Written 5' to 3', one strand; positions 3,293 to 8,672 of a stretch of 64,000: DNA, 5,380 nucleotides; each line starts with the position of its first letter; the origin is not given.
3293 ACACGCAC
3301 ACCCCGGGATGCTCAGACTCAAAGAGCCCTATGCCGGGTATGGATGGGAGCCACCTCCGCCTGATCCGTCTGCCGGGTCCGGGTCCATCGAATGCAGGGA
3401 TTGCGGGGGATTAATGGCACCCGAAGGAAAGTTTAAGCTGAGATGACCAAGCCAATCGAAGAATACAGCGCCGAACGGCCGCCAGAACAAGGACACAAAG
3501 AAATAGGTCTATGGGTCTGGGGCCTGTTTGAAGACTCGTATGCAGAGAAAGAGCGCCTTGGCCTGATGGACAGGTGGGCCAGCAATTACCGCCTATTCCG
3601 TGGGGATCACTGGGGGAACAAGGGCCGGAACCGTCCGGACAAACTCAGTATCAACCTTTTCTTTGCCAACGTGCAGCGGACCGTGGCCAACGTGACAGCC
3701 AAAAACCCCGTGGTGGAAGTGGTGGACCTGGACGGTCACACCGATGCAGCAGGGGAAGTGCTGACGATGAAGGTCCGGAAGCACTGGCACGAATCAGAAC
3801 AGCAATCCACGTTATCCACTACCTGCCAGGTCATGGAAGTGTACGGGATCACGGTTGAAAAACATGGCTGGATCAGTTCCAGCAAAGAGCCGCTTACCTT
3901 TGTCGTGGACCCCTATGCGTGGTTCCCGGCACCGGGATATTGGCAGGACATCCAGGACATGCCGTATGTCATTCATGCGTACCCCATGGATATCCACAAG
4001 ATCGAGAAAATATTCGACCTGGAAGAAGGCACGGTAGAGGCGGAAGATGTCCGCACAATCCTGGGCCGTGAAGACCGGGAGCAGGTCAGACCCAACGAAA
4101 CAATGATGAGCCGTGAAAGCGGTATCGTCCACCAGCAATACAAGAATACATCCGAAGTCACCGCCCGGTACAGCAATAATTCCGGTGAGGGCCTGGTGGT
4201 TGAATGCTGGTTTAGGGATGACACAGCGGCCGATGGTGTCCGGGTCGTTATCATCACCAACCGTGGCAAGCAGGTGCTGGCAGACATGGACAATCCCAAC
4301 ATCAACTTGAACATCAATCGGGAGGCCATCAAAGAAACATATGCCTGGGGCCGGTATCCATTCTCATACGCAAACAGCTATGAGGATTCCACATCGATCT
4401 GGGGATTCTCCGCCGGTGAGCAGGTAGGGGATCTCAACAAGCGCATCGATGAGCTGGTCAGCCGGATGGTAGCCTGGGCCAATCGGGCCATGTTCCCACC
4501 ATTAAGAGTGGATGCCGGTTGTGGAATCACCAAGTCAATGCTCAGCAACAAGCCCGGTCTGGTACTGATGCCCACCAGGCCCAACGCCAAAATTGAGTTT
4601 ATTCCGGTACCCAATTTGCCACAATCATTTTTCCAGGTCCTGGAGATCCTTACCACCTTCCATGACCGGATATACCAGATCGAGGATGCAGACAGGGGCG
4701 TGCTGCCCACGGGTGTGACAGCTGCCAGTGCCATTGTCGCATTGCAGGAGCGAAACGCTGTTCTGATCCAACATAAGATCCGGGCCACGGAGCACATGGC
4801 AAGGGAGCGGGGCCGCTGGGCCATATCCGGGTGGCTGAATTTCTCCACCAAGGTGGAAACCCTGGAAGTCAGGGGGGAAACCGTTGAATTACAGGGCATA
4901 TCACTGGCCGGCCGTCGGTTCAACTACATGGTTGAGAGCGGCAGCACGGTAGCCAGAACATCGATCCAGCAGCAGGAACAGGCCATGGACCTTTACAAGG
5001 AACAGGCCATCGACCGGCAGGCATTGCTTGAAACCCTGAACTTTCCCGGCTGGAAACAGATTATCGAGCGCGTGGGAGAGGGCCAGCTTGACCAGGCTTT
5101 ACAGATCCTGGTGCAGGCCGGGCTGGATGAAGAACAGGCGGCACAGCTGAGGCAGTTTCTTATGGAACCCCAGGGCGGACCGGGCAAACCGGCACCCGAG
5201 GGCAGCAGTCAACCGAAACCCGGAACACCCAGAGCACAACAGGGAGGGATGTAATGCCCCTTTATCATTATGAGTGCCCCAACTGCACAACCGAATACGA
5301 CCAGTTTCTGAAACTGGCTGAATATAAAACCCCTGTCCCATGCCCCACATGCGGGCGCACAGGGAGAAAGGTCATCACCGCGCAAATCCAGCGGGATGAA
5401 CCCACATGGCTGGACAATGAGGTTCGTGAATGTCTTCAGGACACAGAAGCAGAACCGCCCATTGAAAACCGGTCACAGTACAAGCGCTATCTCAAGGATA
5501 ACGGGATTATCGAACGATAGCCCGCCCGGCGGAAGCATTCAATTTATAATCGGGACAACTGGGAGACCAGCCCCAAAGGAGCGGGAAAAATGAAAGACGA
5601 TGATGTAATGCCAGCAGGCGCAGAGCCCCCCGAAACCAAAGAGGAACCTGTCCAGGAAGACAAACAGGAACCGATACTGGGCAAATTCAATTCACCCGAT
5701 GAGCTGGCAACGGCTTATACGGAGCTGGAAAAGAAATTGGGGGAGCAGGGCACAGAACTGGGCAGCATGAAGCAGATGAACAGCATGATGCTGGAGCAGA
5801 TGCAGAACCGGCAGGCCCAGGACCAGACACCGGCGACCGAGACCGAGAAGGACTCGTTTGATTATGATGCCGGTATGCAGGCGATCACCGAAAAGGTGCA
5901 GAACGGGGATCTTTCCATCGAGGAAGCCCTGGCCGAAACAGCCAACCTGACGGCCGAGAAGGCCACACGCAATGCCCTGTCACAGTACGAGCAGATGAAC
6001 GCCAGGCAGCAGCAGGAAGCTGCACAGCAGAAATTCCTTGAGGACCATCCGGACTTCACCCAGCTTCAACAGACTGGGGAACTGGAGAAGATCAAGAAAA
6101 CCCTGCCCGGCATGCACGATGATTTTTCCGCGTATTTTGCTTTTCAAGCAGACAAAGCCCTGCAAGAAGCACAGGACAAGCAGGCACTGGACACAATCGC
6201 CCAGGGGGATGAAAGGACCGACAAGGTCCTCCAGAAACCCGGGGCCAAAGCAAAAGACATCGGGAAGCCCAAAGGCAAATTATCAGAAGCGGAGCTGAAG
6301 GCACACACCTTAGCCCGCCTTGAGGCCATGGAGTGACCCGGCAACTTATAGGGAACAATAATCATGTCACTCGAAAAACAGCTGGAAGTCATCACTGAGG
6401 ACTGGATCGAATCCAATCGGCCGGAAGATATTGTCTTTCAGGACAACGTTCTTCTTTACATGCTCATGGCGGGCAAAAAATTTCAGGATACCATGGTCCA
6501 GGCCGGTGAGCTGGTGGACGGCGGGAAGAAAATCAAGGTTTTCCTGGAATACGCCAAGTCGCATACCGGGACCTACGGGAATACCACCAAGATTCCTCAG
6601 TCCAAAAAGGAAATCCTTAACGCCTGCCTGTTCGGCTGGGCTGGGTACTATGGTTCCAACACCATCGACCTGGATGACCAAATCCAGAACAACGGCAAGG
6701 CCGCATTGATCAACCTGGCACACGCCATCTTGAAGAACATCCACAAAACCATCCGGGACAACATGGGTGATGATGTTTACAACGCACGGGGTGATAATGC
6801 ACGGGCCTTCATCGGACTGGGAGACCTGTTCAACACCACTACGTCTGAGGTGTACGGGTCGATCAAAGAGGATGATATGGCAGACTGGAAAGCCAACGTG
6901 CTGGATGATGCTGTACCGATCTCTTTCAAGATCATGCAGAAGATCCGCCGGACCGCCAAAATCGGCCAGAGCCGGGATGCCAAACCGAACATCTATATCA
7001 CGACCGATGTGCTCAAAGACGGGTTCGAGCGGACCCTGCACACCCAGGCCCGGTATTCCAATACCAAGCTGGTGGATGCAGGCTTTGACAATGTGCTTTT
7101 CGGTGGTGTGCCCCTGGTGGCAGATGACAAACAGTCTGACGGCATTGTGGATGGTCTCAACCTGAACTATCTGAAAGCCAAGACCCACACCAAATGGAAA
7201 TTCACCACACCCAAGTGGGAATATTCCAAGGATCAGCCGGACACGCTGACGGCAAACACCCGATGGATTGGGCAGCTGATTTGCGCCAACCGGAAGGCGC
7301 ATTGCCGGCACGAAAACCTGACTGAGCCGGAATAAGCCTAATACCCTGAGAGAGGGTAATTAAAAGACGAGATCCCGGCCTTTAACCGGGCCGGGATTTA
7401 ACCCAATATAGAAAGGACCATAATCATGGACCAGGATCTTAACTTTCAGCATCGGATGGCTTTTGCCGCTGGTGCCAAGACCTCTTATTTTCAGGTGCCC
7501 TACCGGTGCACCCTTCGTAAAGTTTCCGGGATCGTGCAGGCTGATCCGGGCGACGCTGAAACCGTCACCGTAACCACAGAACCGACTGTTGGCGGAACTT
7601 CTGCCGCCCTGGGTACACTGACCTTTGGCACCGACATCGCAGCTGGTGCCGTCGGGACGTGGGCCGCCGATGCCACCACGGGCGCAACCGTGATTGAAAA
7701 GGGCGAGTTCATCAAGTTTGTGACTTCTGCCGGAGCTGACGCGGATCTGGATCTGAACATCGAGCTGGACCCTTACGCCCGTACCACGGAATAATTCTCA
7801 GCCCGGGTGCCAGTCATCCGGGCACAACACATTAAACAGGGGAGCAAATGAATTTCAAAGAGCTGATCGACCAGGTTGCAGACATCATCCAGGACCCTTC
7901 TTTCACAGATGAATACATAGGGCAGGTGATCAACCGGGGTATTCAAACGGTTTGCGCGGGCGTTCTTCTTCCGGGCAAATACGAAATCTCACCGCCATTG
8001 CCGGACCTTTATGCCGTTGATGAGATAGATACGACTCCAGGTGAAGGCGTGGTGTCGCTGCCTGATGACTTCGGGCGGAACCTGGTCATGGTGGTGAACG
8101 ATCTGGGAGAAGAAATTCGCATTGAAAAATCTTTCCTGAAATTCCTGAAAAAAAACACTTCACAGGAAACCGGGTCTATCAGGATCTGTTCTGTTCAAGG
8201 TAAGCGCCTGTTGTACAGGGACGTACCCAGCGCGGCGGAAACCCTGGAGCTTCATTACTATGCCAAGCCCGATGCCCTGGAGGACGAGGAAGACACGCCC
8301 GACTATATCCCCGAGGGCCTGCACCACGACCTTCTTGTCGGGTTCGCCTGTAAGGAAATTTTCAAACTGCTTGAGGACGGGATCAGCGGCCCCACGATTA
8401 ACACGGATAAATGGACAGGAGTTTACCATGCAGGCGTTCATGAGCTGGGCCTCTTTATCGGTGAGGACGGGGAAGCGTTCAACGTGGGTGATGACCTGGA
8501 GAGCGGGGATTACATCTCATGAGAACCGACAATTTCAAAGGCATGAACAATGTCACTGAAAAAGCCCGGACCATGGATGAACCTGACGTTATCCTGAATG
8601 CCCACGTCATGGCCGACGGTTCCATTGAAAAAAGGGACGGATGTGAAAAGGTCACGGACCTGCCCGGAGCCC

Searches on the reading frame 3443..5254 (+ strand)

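Call 8: search_protein_families(library=phrogs, proteins=[window:3443-5254:+], max_evalue=0.001)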
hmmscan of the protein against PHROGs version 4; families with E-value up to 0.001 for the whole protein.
window:3443-5254:+ (603 aa): 3 families
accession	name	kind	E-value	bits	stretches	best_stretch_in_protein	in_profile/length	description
phrog_156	-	head and packaging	4.7e-14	52.7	1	43-568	31-581/681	portal protein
phrog_1216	-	head and packaging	6e-09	36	1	244-508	293-548/714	portal protein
phrog_332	-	connector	0.00043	19.7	1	105-372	108-327/560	head-tail adaptor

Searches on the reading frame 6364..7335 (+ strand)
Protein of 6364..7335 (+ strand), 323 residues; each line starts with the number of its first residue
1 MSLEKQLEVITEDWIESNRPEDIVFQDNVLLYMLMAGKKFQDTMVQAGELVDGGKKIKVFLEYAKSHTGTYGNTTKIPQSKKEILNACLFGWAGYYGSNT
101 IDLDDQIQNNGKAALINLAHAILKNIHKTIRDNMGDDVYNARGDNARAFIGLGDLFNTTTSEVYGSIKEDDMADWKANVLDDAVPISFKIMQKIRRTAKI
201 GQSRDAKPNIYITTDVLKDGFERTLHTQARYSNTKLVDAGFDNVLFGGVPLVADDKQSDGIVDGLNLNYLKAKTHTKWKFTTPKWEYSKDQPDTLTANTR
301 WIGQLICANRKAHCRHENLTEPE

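Call 8: search_protein_families(library=phrogs, proteins=[window:6364-7335:+], max_evalue=0.001)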
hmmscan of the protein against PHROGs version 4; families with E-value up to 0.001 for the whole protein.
window:6364-7335:+ (323 aa): 2 families
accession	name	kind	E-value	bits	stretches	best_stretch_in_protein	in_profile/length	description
phrog_9953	-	head and packaging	2e-25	90.9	1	21-312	25-322/329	major head protein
phrog_14242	-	head and packaging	7.9e-12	45.5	1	137-321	205-390/396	major head protein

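Call 53: find_encoding_contigs(protein=window:6364-7335:+, flank=3000, max_places=3)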
Protein window:6364-7335:+ (323 aa): 14 contigs read that carry it; 3 places shown.
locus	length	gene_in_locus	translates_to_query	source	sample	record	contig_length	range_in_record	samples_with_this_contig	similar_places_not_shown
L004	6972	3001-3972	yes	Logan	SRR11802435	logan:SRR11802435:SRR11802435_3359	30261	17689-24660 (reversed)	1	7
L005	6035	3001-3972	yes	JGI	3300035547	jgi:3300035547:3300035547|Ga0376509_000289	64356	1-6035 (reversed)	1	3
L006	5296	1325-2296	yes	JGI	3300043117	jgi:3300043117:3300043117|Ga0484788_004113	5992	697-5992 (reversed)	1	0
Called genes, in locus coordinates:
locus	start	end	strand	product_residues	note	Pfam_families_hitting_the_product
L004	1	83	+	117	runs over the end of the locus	-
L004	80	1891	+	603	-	PF23899:SU10_portal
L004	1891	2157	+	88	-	PF09723:Zn_ribbon_8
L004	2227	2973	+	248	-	-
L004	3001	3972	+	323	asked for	-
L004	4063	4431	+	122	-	-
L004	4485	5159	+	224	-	PF24175:SU10_adaptor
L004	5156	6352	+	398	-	-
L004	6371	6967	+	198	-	-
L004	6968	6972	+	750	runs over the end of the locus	-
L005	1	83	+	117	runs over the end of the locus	-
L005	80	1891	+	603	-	PF23899:SU10_portal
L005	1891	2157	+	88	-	PF09723:Zn_ribbon_8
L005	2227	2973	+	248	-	-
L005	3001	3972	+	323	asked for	-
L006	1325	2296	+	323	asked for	-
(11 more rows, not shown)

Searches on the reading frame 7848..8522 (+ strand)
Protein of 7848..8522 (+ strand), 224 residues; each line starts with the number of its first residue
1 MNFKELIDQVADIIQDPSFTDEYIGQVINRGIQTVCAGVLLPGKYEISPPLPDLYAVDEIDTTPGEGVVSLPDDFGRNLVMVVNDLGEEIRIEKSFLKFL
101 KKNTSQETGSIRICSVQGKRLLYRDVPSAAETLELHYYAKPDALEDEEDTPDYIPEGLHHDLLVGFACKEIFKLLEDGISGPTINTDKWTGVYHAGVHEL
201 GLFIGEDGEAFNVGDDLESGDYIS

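Call 8: search_protein_families(library=phrogs, proteins=[window:7848-8522:+], max_evalue=0.001)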
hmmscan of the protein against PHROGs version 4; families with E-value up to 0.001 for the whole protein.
window:7848-8522:+ (224 aa): 1 family
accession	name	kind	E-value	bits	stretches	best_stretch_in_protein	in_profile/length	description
phrog_2941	-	head and packaging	6.4e-05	23.7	1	52-151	45-145/208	virion structural protein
